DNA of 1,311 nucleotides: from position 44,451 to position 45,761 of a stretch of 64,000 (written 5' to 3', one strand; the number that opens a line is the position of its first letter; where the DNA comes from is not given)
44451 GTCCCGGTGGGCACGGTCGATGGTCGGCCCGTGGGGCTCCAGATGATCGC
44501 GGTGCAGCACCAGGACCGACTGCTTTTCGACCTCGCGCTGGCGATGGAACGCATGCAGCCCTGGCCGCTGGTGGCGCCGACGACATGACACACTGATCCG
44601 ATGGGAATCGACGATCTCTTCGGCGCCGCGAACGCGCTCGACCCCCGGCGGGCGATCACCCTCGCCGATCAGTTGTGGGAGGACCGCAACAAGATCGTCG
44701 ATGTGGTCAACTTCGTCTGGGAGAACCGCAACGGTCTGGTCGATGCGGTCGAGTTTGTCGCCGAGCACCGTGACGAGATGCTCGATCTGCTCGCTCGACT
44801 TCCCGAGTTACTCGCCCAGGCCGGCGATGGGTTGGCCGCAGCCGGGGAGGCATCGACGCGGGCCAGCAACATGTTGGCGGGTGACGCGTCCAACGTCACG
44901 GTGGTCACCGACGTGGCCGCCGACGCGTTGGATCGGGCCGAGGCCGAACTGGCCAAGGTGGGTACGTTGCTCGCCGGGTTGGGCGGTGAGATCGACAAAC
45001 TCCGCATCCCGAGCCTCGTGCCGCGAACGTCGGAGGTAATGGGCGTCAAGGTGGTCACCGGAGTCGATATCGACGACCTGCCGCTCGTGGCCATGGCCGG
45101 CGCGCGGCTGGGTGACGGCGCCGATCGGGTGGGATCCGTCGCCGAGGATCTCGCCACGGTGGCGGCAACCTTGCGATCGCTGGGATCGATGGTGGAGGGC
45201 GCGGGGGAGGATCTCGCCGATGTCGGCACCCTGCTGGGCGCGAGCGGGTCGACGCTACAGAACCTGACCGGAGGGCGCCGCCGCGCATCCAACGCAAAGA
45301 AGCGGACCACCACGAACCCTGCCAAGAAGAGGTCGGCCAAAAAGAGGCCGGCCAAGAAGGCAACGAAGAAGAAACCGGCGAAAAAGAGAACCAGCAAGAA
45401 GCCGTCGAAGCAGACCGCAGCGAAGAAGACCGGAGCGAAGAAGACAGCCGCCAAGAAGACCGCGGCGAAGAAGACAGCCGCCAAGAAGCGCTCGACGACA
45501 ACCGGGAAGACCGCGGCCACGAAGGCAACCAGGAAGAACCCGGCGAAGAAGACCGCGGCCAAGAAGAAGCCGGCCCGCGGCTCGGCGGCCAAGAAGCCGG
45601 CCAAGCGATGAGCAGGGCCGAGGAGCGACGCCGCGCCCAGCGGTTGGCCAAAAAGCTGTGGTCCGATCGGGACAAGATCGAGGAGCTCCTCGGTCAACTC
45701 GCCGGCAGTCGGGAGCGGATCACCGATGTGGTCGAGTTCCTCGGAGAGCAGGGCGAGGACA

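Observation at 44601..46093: Translationally coupled paralog pair of helical proteins with histone-H1/HupB-like lysine-rich tails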

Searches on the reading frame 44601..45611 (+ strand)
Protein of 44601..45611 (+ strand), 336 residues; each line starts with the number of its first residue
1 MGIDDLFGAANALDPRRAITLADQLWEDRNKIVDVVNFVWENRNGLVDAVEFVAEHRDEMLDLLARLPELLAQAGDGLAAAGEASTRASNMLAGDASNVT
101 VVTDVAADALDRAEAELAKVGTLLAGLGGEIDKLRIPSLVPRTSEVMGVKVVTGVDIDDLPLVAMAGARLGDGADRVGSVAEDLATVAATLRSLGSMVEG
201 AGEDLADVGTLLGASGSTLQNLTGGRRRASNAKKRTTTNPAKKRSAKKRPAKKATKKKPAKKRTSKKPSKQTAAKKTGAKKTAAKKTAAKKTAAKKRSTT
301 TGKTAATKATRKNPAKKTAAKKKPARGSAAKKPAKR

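Call 3: search_protein_families(library=pfam, proteins=[window:44601-45611:+], max_evalue=10)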
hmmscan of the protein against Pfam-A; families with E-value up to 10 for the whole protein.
window:44601-45611:+ (336 aa): 4 families
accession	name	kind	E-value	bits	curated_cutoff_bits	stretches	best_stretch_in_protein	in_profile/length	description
PF07382.16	HC2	-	0.00013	22.6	40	1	241-334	5-105/194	Histone H1-like nucleoprotein HC2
PF04388.17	Hamartin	-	0.51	9.5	25.9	1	194-317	481-600/727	Hamartin protein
PF02862.22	DDHD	-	0.55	10.8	28.3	1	203-307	96-201/258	DDHD domain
PF01080.22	Presenilin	-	1.7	7.8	34.3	1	227-317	231-319/408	Presenilin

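Call 4: search_protein_families(library=ncbifam, proteins=[window:44601-45611:+], max_evalue=10)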
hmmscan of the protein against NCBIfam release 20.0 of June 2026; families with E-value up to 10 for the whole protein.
window:44601-45611:+ (336 aa): 10 families
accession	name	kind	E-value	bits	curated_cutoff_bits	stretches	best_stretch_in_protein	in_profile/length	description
NF038053.1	hist_H1_lk_Burk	equivalog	7e-07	29.7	80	1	227-335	21-131/195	histone H1-like DNA-binding protein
NF004561.0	PRK05901.1-3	equivalog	0.36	9.9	582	1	226-323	60-155/537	RNA polymerase sigma factor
NF043060.1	MAP_0585_fam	equivalog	1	9.3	170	1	226-325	63-167/319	MAP_0585 family protein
NF038052.1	histone_lik_HC2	exception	1.4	9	135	1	230-334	13-116/201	histone H1-like DNA-binding protein Hc2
NF009040.0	PRK12373.1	equivalog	2.8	7.5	514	1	229-322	208-309/400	NADH-quinone oxidoreductase subunit E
NF011492.0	PRK14900.1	equivalog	3.9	5.1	1783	0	56-141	776-862/1044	valine--tRNA ligase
NF005846.3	PRK07764.1-6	equivalog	4.2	6.3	625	1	227-325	414-533/628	DNA polymerase III subunit gamma and tau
NF003120.0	PRK04036.1-5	equivalog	4.3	5.7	671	1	237-314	57-142/547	DNA-directed DNA polymerase II small subunit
NF058633.1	StatPhSurvSpsC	equivalog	5.1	6.6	280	1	212-316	10-112/223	stationary phase survival protein SpsC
TIGR01347.1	sucB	equivalog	7.7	5.6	378.65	1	236-321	90-177/404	dihydrolipoyllysine-residue succinyltransferase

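Call 9: search_protein_families(library=padloc, proteins=[window:44601-45611:+], max_evalue=1)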
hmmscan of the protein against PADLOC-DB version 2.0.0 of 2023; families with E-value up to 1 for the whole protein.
window:44601-45611:+ (336 aa): 1 family
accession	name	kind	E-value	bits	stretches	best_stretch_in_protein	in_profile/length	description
PDLC00108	GajB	-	0.0026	14.8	1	33-91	280-338/445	UrvD helicase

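Call 10: search_protein_families(library=phrogs, proteins=[window:44601-45611:+], max_evalue=1)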
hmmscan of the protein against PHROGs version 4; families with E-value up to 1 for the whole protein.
window:44601-45611:+ (336 aa): 0 families

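Call 24: find_related_loci(query=A2, collection=genome_contigs, flank=8000)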
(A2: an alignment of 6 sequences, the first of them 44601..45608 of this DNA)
Query A2 (336 aa) in genome_contigs; peptide patterns used: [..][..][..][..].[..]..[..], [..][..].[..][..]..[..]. (x = any residue, [..] = any of these).
62 stretches matched a pattern; 12 encode a relative of the query (tblastn E <= 1e-3); 12 distinct loci.
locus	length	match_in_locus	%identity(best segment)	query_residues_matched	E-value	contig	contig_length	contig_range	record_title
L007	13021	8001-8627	48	1-225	1e-54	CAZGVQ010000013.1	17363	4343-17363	MAG TPA_asm: uncultured Acidimicrobiales bacterium isolate SRP114822_co3_21 genome assembly, contig: NODE_414_length_173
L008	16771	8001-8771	38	1-255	6e-52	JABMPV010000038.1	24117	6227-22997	MAG: bacterium isolate bin.66 k141_716679, whole genome shotgun sequence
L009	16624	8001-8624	46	1-224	5e-48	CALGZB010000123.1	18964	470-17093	MAG: uncultured Acidimicrobiales bacterium isolate H3_Bin_METABAT__239_1 genome assembly, contig: c_000000803619, whole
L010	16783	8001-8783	39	1-277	5e-46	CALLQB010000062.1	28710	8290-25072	MAG: uncultured Acidimicrobiales bacterium isolate L2_Bin_METABAT__144_1 genome assembly, contig: c_000002709227, whole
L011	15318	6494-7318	39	17-303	1e-45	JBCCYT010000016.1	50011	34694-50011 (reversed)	MAG: Actinomycetota bacterium isolate P01_F01_bin.18 k141_1355436_length_50011_cov_31.4552, whole genome shotgun sequenc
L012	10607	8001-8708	41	1-271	3e-44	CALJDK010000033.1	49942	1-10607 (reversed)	MAG: uncultured Acidimicrobiales bacterium isolate R2_Bin_MAXBIN__011_sub_1 genome assembly, contig: c_000000159805, who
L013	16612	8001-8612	43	21-224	2e-40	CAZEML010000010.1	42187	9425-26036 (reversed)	MAG TPA_asm: uncultured Candidatus Microthrix sp. isolate SRP135972_co1_54 genome assembly, contig: NODE_595_length_4218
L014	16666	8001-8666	41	17-238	8e-40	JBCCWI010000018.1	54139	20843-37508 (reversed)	MAG: Actinomycetota bacterium isolate P01_E01_bin.9 k141_1268282_length_54139_cov_29.0000, whole genome shotgun sequence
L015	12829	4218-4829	43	21-224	3e-39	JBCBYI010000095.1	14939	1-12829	MAG: Actinomycetota bacterium isolate J06656_3 NODE_95_length_14939_cov_5.213901, whole genome shotgun sequence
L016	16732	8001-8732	39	3-243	1e-37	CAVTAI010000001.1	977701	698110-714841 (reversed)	MAG: uncultured Acidobacteriota bacterium isolate MFD04651.bin.2.135 genome assembly, contig: contig_13216, whole genome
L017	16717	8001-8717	37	3-237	3e-36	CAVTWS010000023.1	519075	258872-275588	MAG: uncultured Acidobacteriota bacterium isolate MFD04651.bin.2.132 genome assembly, contig: contig_6109, whole genome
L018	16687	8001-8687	40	1-257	3e-29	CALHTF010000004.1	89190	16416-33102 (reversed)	MAG: uncultured Acidimicrobiales bacterium isolate R2_Bin_MAXBIN__030_1 genome assembly, contig: c_000001819911, whole g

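Call 27: search_protein_representatives(alignment_id=A1)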
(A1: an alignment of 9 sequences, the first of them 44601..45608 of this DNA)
Query: 9 sequences, 250 profile positions. Proteins with E-value up to 0.001 (for the whole library): 216; up to 1e-10: 138; up to 1e-30: 53. The best 150 are listed.
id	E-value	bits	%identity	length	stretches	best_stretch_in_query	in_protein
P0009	3.8e-90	317.8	-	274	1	1-249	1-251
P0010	1.3e-79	283.3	-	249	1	1-243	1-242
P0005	1.6e-78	279.8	-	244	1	1-248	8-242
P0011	4.7e-76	271.7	-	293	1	2-248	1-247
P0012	5.0e-73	261.7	-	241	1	2-235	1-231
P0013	2.3e-72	259.6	-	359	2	41-230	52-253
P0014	1.1e-70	254.0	-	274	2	39-245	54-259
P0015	2.1e-70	253.1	-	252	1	1-241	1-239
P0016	7.5e-69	248.1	-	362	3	31-230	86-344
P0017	3.1e-68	246.0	-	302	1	8-245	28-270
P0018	4.9e-68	245.4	-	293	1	2-248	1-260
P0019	1.2e-67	244.1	-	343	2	43-230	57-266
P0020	2.0e-67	243.4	-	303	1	9-245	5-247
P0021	2.1e-67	243.3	-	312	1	1-248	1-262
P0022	4.2e-65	235.8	-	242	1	2-231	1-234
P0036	1.3e-45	172.0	-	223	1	28-223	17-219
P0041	4.2e-41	157.2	-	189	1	46-228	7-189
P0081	2.7e-26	108.6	-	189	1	48-226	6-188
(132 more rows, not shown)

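Call 29: predict_structure(alignment_id=A1)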
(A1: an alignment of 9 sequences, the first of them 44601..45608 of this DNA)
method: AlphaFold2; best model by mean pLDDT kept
length: 336 residues; sequences in the alignment: 9
mean_pLDDT: 58.0   pTM: 0.31
mean pLDDT of the five models: 58.0, 51.9, 49.0, 48.4, 46.4
residues with pLDDT >= 90: 0; 70-90: 79; 50-70: 142; < 50: 115
segments of 3 or more residues with pLDDT < 50: 1-3, 91-93, 225-246, 248-260, 262-323, 325-330
pLDDT, mean of each block of 10 residues (from residue 1): 49 61 69 65 65 70 68 70 60 54 71 74 70 56 70 63 62 71 74 66 61 70 52 44 45 43 45 38 43 42 41 42 47 49
secondary structure, 60 per line:
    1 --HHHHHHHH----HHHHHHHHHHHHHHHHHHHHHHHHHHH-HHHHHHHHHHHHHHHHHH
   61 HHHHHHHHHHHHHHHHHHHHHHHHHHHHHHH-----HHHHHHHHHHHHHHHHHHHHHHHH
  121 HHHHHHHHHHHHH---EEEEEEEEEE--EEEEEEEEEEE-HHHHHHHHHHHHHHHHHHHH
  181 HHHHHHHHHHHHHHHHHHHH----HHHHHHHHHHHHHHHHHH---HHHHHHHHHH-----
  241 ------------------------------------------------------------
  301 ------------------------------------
elements in order: H3-10 H15-41 H43-91 H97-133 E137-146 E149-159 H161-200 H205-222 H226-235

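Call 33: search_protein_families(library=pfam, alignment_id=A3, max_evalue=0.01)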
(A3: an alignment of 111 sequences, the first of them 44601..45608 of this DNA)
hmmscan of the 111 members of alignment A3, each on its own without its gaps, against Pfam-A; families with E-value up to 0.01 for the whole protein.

A. member 1, window:44601-45608:+ (336 aa): 1 family
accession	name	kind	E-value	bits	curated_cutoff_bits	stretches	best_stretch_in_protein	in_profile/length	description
PF07382.16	HC2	-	0.00013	22.6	40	1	241-334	5-105/194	Histone H1-like nucleoprotein HC2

B. families by the number of members that match (of 111 scanned): 45 families (the first 25 are shown)
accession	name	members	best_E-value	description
PF07382.16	HC2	11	3.8e-09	Histone H1-like nucleoprotein HC2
PF02646.22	RmuC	5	0.00064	RmuC family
PF02095.21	Extensin_1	4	9.2e-06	Extensin-like protein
PF22905.2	Hydro_N_hd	4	9.9e-05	Hydrolase N-terminal helical domain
PF06013.18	WXG100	4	0.00015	Proteins of 100 residues with WXG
PF25547.1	WXG100_2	4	0.0033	WXG100 like domain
PF10145.14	PhageMin_Tail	3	9.3e-05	Phage-related minor tail protein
PF04513.17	Baculo_PEP_C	3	0.00028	Baculovirus polyhedron envelope protein, PEP, C terminus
PF06009.19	Laminin_II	3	0.0017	Laminin Domain II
PF15984.10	Collagen_mid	2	0.00052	Bacterial collagen, middle region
PF05531.17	NPV_P10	2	0.0012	Nucleopolyhedrovirus P10 protein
PF20667.3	Sec10_N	2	0.0014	Exocyst complex component Sec10, N-terminal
PF20155.4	TMP_3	2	0.0016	Tape measure protein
PF22116.1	DUF6944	2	0.0022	Family of unknown function (DUF6944)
PF20379.3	DUF6674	1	6.8e-05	Family of unknown function (DUF6674)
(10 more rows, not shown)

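Call 34: search_solved_structures(query=A3, max_evalue=10, show_alignments=2)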
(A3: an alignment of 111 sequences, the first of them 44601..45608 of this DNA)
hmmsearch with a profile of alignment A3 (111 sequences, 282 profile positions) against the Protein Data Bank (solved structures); distinct sequences matched with E-value up to 10: 298 (the best 60 are shown).
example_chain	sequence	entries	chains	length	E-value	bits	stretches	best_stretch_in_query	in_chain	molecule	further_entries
8a3k_UNK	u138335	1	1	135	2.3e-10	43.7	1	60-203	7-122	sc-apCC-4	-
9r1j_A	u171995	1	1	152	4.2e-06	29.7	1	60-209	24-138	sc-apCC-4-NR-1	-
8qae_A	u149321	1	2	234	4.5e-06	29.6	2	155-222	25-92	sc-apCC-6-SLLA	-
5yl9_A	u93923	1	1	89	7.8e-05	25.6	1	153-206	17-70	Spike glycoprotein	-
5zuv_A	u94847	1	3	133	0.00016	24.5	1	153-206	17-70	Spike glycoprotein,Spike glycoprotein,inhibitor EK1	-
5zhy_A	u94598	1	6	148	0.00019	24.3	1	153-206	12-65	Spike glycoprotein, Spike glycoprotein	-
9r1m_A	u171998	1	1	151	0.00019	24.3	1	104-214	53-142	sc-apCC-4-LMF-1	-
7y9n_A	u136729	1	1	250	0.00021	24.1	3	166-207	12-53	Spike protein S2',5HB-H2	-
9r1k_A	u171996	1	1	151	0.00022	24.1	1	60-181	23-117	sc-apCC-4-A7F-1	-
7wxz_A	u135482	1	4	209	0.00056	22.8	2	166-206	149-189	Spike protein S2'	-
9h4p_QG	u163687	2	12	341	0.0013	21.6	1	96-179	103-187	Phate tail tape measure protein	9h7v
8ka6_A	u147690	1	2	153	0.0015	21.4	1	9-116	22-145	De novo design protein -NA7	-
1wyy_A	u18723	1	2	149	0.0019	21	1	146-205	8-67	E2 Glycoprotein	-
8x7z_A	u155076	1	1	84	0.004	20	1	154-206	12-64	HR1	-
9ofo_A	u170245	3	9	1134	0.0042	19.9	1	153-206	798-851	Surface glycoprotein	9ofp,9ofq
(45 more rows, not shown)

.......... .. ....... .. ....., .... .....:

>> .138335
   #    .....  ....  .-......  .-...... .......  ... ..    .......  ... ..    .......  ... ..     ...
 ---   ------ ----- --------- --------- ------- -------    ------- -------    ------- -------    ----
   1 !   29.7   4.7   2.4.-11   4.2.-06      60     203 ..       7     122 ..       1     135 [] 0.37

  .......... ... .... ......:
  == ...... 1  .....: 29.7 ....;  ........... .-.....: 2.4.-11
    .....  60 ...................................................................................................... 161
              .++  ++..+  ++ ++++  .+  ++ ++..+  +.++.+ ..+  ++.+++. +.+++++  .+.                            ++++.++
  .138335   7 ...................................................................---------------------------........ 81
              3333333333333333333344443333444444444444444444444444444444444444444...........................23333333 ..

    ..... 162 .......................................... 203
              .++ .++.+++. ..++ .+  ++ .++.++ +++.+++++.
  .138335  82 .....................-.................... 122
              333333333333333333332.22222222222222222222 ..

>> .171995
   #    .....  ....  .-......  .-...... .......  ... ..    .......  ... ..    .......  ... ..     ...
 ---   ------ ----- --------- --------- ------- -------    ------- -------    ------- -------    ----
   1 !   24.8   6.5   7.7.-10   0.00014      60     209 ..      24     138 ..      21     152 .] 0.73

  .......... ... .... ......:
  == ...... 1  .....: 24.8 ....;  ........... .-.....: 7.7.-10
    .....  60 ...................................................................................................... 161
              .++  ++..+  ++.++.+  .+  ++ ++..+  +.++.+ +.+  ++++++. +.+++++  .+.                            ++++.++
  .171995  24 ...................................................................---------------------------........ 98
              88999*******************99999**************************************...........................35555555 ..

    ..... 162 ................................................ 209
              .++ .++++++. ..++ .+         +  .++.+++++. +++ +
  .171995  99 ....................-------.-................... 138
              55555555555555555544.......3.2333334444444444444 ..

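Call 40: predict_structure(alignment_id=A3)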
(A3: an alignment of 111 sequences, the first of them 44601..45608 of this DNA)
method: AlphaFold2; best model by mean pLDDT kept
length: 336 residues; sequences in the alignment: 111
mean_pLDDT: 77.1   pTM: 0.50
mean pLDDT of the five models: 77.1, 76.7, 75.4, 75.1, 69.1
residues with pLDDT >= 90: 171; 70-90: 47; 50-70: 52; < 50: 66
segments of 3 or more residues with pLDDT < 50: 248-253, 255-266, 275-279, 286-289, 291-306, 310-315, 317-321
pLDDT, mean of each block of 10 residues (from residue 1): 76 77 85 91 95 96 93 93 92 76 95 97 95 93 96 95 91 96 97 94 94 94 67 55 50 45 50 49 50 41 45 46 52 52
secondary structure, 60 per line:
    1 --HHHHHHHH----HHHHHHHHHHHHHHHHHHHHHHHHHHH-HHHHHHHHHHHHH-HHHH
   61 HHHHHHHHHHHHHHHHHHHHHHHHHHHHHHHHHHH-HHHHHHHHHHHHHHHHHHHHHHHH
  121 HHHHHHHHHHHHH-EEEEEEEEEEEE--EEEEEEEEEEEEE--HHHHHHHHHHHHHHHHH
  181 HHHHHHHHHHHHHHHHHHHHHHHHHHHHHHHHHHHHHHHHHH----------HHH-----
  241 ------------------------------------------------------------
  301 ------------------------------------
elements in order: H3-10 H15-41 H43-55 H57-95 H97-133 E135-146 E149-161 H164-222

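Call 46: fold_search(model_id=the predicted structure, library=pdb)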
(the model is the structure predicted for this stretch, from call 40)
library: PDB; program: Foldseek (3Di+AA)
matches with E <= 10: 349; with E <= 0.001: 0
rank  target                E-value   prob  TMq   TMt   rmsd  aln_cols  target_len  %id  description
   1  2ch7_A                6.7e-03  0.99  0.21  0.21  24.0       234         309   14  Crystal structure of the cytoplasmic domain of a bacterial chemoreceptor from Thermotoga maritima (released 2006-04-18)
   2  3zx6_B                9.8e-03  0.99  0.25  0.27  23.9       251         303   15  Structure of Hamp(AF1503)-Tsr fusion - Hamp (A291V) mutant (released 2012-02-29)
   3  3zx6_A                1.0e-02  0.98  0.20  0.22  25.2       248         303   15  Structure of Hamp(AF1503)-Tsr fusion - Hamp (A291V) mutant (released 2012-02-29)
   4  1qu7_B                2.3e-02  0.99  0.22  0.30   9.7       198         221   14  FOUR HELICAL-BUNDLE STRUCTURE OF THE CYTOPLASMIC DOMAIN OF A SERINE CHEMOTAXIS RECEPTOR (released 2000-07-12)
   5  2ch7_B                3.0e-02  0.94  0.22  0.23  25.5       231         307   14  Crystal structure of the cytoplasmic domain of a bacterial chemoreceptor from Thermotoga maritima (released 2006-04-18)
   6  3g67_A                4.0e-02  1.00  0.33  0.49  13.0       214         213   13  Crystal Structure of a Soluble Chemoreceptor from Thermotoga maritima (released 2009-07-28)
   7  1qu7_A                4.0e-02  0.90  0.22  0.30  12.2       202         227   13  FOUR HELICAL-BUNDLE STRUCTURE OF THE CYTOPLASMIC DOMAIN OF A SERINE CHEMOTAXIS RECEPTOR (released 2000-07-12)
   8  3g6b_B                8.4e-02  1.00  0.31  0.45  16.2       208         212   12  Crystal structure of a Soluble Chemoreceptor from Thermotoga maritima Asn217Ile mutant (released 2009-07-28)
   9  9a72_A                1.2e-01  0.75  0.16  0.19  18.9       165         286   13  Integrative model of YFMS-CHEW by crosslinking MS and deep learning (released 2024-09-18)
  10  8oui_C                1.2e-01  0.41  0.13  0.11  27.0       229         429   13  Complex of ASCT2 with Suppressyn (released 2024-05-01)
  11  3g6b_A                1.5e-01  0.99  0.33  0.48  13.2       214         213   13  Crystal structure of a Soluble Chemoreceptor from Thermotoga maritima Asn217Ile mutant (released 2009-07-28)
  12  3g67_B                1.5e-01  0.99  0.32  0.46  16.2       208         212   12  Crystal Structure of a Soluble Chemoreceptor from Thermotoga maritima (released 2009-07-28)
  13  6r0z_G                1.5e-01  0.77  0.21  0.30  22.3       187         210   16  Thermus thermophilus V/A-type ATPase/synthase, rotational state 1L (released 2019-08-28)
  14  8qad                  2.3e-01  0.23  0.10  0.20  21.4       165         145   10  X-ray crystal structure of a de novo designed single-chain antiparallel 6-helix coiled-coil alpha-helical barrel, sc-apC (released 2024-07-03)
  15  8ouh_B                2.3e-01  0.18  0.10  0.08  30.5       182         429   18  Complex of human ASCT2 with Syncytin-1 (released 2024-05-01)
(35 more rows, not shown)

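Call 56: find_encoding_contigs(protein=P0041, flank=8000, max_places=3)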
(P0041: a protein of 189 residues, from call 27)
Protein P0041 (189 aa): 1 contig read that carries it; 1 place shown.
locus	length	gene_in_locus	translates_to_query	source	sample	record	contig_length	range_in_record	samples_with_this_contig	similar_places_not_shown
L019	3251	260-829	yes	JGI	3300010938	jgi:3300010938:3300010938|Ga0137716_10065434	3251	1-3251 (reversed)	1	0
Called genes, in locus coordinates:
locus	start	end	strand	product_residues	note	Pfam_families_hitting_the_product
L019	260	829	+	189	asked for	-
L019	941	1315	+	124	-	PF05597:Phasin (weak)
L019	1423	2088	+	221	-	PF02527:GidB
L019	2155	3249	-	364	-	?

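Call 57: find_encoding_contigs(protein=P0036, flank=8000, max_places=3)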
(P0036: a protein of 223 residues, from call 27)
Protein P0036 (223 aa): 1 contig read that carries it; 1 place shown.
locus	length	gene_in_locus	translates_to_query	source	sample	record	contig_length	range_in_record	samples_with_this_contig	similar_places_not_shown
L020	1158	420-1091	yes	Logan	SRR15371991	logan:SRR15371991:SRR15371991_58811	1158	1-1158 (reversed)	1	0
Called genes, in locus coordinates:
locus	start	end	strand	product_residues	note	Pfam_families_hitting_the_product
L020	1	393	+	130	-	?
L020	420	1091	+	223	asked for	-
